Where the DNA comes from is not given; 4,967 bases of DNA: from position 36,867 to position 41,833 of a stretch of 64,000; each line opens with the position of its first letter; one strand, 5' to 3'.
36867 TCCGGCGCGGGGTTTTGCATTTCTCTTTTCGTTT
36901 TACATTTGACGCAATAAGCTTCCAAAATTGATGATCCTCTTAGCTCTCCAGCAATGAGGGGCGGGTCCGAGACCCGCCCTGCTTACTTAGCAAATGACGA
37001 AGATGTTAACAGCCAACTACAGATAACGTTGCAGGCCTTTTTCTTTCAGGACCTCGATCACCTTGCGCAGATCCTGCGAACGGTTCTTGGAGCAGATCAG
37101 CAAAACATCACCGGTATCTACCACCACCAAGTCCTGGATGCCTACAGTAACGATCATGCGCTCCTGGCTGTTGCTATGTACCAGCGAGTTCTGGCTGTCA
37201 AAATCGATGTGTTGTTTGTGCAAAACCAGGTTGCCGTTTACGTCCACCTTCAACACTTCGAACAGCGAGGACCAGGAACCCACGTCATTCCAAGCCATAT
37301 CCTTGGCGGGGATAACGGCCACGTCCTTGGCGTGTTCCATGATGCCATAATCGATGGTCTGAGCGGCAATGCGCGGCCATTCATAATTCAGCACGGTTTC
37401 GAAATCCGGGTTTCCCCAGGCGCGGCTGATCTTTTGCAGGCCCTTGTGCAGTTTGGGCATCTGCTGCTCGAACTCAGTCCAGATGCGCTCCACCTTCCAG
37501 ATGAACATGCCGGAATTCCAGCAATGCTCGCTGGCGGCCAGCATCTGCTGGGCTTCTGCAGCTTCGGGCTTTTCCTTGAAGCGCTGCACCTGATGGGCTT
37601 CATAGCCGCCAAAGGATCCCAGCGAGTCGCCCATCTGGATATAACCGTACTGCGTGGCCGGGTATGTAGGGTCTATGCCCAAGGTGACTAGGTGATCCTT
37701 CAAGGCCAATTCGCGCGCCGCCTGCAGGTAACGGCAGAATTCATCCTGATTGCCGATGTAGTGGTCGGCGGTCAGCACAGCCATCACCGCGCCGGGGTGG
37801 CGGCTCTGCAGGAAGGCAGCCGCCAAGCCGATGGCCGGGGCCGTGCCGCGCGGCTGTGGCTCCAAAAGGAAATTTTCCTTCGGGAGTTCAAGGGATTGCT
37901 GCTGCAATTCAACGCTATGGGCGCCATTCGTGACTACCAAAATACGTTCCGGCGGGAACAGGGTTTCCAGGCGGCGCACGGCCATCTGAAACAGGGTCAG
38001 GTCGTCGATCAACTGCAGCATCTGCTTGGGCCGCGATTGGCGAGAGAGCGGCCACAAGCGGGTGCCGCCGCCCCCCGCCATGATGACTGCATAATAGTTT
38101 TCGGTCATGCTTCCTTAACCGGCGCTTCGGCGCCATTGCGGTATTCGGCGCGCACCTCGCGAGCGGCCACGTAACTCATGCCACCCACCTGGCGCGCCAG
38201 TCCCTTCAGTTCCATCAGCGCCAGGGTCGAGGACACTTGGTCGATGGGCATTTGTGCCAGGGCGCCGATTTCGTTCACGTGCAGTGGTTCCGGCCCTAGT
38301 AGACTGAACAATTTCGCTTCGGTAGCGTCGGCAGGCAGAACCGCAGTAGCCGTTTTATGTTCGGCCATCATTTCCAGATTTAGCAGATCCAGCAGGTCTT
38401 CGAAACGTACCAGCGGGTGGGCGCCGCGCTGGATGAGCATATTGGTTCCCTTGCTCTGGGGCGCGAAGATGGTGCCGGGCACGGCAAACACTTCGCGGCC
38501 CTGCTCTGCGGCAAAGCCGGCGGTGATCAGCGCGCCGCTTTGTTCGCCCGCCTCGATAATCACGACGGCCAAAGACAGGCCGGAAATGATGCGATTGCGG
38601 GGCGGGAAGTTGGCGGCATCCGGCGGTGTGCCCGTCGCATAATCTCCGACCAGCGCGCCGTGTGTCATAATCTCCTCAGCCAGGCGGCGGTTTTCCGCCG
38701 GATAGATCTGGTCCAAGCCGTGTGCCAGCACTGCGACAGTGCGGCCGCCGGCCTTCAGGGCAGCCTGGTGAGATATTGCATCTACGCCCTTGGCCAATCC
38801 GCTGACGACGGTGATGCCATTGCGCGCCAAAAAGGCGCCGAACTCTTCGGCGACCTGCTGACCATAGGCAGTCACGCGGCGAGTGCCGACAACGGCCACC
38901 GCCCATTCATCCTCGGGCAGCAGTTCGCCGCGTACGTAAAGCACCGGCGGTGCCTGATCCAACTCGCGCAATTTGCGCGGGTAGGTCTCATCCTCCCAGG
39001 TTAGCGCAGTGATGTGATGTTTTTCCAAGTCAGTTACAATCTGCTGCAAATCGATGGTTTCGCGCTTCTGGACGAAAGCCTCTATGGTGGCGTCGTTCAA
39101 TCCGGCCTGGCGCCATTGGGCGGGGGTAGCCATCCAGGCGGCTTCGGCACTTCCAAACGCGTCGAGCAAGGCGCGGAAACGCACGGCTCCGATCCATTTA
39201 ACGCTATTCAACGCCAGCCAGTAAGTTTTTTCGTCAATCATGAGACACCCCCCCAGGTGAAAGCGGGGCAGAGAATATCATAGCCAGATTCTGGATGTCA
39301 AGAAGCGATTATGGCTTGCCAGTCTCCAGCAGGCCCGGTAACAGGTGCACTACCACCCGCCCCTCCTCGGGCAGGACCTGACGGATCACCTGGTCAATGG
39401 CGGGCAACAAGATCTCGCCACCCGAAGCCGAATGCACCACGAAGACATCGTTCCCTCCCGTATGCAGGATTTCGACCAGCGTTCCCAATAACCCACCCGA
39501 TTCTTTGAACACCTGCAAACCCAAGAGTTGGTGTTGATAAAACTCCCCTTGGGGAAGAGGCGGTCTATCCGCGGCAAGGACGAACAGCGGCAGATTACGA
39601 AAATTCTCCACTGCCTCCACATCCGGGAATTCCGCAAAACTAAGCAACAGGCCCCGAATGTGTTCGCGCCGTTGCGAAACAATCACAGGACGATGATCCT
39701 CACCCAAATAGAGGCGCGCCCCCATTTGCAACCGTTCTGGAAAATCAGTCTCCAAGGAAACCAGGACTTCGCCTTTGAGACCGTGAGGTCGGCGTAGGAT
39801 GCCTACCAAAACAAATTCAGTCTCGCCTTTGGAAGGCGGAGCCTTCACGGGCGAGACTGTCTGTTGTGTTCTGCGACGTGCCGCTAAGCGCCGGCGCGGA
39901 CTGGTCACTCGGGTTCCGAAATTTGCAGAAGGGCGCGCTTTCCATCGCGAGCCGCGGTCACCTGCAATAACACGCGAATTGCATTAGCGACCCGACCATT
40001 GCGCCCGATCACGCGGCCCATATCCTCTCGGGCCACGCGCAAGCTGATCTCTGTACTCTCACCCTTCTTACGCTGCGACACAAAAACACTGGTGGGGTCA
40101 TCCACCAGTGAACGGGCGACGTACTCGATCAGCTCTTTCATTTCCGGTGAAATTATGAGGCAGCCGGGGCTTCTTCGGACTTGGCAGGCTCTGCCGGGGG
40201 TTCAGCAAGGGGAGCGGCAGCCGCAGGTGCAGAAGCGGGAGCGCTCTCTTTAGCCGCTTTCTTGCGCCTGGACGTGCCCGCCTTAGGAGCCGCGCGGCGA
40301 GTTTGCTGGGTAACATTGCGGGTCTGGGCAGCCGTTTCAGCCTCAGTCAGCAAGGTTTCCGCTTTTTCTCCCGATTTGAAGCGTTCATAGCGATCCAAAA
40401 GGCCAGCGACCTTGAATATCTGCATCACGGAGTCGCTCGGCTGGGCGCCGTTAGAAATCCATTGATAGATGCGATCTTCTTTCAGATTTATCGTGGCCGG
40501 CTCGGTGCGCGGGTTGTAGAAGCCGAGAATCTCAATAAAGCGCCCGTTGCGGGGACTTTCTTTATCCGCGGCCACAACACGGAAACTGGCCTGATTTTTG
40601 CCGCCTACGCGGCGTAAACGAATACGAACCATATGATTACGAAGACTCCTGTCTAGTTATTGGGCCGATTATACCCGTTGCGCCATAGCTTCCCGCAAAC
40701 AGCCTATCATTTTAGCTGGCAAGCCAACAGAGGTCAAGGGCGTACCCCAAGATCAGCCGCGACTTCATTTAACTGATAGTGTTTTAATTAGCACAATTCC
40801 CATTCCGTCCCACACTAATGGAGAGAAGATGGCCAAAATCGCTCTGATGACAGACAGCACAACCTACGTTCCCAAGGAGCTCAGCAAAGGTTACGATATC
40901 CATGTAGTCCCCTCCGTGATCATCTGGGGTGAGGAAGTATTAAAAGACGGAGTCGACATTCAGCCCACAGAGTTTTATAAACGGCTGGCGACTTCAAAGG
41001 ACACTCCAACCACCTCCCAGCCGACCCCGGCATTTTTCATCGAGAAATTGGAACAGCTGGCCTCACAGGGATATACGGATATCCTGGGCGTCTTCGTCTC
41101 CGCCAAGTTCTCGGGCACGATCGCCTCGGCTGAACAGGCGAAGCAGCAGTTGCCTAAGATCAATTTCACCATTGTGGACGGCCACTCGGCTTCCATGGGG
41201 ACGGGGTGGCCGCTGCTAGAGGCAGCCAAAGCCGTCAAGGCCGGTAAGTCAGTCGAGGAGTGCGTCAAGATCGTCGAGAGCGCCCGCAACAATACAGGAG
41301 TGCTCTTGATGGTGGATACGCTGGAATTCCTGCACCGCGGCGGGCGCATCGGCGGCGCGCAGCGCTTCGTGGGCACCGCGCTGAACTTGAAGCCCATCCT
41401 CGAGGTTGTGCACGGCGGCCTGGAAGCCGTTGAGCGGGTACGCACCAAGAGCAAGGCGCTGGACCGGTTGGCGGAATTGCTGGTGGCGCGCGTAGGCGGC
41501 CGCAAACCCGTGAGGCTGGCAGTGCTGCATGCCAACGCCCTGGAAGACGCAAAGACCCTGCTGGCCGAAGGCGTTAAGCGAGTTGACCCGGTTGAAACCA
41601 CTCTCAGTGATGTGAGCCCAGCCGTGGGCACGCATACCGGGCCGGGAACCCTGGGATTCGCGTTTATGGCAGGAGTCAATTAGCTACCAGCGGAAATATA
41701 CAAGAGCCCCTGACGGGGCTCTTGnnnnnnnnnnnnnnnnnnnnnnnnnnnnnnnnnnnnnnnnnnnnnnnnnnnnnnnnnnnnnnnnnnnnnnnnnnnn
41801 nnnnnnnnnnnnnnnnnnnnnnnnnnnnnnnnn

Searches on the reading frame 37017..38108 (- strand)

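Call 34: search_protein_families(library=pfam, proteins=[window:37017-38108:-], max_evalue=0.001)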
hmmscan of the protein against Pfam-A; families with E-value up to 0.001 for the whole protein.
window:37017-38108:- (363 aa): 3 families
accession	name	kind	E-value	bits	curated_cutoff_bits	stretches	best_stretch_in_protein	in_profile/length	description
PF00483.29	NTP_transferase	-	5.7e-46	157.5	21.2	1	7-286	2-239/245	Nucleotidyl transferase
PF22640.1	ManC_GMP_beta-helix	-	5.9e-16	58.6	27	1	299-354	2-55/55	MannoseP isomerase/GMP-like beta-helix domain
PF12804.13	NTP_transf_3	-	2.1e-09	38.2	27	1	7-132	1-112/160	MobA-like NTP transferase domain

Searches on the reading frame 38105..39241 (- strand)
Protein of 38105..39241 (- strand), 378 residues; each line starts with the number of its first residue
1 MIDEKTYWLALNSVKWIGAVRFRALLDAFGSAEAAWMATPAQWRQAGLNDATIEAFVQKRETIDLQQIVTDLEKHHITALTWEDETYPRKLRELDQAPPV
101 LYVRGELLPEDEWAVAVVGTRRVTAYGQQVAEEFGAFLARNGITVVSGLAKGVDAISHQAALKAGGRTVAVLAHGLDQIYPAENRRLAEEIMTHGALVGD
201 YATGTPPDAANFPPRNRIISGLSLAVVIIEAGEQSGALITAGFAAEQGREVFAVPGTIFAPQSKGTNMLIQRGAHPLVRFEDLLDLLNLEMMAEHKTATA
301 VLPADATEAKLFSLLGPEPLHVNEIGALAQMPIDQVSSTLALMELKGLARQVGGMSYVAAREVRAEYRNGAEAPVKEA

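Call 34: search_protein_families(library=pfam, proteins=[window:38105-39241:-], max_evalue=0.001)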
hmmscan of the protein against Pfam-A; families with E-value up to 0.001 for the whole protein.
window:38105-39241:- (378 aa): 4 families
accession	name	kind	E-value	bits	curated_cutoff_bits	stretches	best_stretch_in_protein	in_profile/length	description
PF02481.21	DNA_processg_A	-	5.4e-78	261.4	29.6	1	72-277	2-210/212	DNA recombination-mediator protein A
PF17782.7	DprA_WH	-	1.1e-12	48.2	22.9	1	298-354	4-60/61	DprA winged helix domain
PF21102.3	DprA_N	-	1.5e-07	31.4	22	1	4-53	3-52/64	DprA-like N-terminal HHH domain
PF18306.6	LDcluster4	-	4.8e-07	30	26.3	1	114-255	3-124/151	SLOG cluster4 family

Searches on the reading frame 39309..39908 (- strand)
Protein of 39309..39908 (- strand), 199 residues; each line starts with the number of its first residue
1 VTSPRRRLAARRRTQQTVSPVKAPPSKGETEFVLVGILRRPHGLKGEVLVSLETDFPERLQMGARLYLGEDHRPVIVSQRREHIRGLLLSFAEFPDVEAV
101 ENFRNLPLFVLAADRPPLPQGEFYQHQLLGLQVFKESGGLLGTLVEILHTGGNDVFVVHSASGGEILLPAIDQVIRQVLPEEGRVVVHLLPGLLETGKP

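Call 34: search_protein_families(library=pfam, proteins=[window:39309-39908:-], max_evalue=0.001)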
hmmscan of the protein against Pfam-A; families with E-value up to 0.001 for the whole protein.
window:39309-39908:- (199 aa): 3 families
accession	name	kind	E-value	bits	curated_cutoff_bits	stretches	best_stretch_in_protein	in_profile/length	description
PF01782.24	RimM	-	1.1e-14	54.8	23.5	1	35-112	2-82/84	RimM N-terminal domain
PF24986.1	PRC_RimM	-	1.1e-09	38.2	27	1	126-189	2-65/69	RimM PRC barrel domain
PF05239.21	PRC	-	3.6e-07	30.5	21.2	1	121-191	2-75/78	PRC-barrel domain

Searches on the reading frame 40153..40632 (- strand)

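Call 35: search_protein_families(library=pfam, proteins=[window:40153-40632:-], max_evalue=0.001)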
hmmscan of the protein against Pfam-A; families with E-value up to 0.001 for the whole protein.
window:40153-40632:- (159 aa): 1 family
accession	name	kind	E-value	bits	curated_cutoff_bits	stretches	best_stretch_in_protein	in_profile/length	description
PF00886.24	Ribosomal_S16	-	4.6e-22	78.2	27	1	8-66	1-62/62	Ribosomal protein S16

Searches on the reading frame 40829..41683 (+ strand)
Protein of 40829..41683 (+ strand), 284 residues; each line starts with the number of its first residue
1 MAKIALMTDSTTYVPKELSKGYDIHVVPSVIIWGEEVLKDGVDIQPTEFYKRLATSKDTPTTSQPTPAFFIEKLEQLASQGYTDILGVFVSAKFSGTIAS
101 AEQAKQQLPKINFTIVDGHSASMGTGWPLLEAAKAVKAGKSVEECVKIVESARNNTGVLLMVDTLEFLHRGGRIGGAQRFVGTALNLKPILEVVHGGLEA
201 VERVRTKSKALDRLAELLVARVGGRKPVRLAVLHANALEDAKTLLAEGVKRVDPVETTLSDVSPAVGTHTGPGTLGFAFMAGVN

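Call 68: search_protein_families(library=pfam, proteins=[window:40829-41683:+], max_evalue=1)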
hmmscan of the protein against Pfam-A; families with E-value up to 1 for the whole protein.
window:40829-41683:+ (284 aa): 3 families
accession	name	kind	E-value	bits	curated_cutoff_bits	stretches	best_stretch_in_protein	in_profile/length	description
PF02645.21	DegV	-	5.6e-87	292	27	1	3-280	1-278/280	Uncharacterised protein, DegV family COG1307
PF25217.1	CreS_N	-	0.12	13.4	27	1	172-214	24-66/80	Crescentin, N-terminal segment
PF16900.11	REPA_OB_2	-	0.18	12.2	27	1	71-123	1-52/98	Replication protein A OB domain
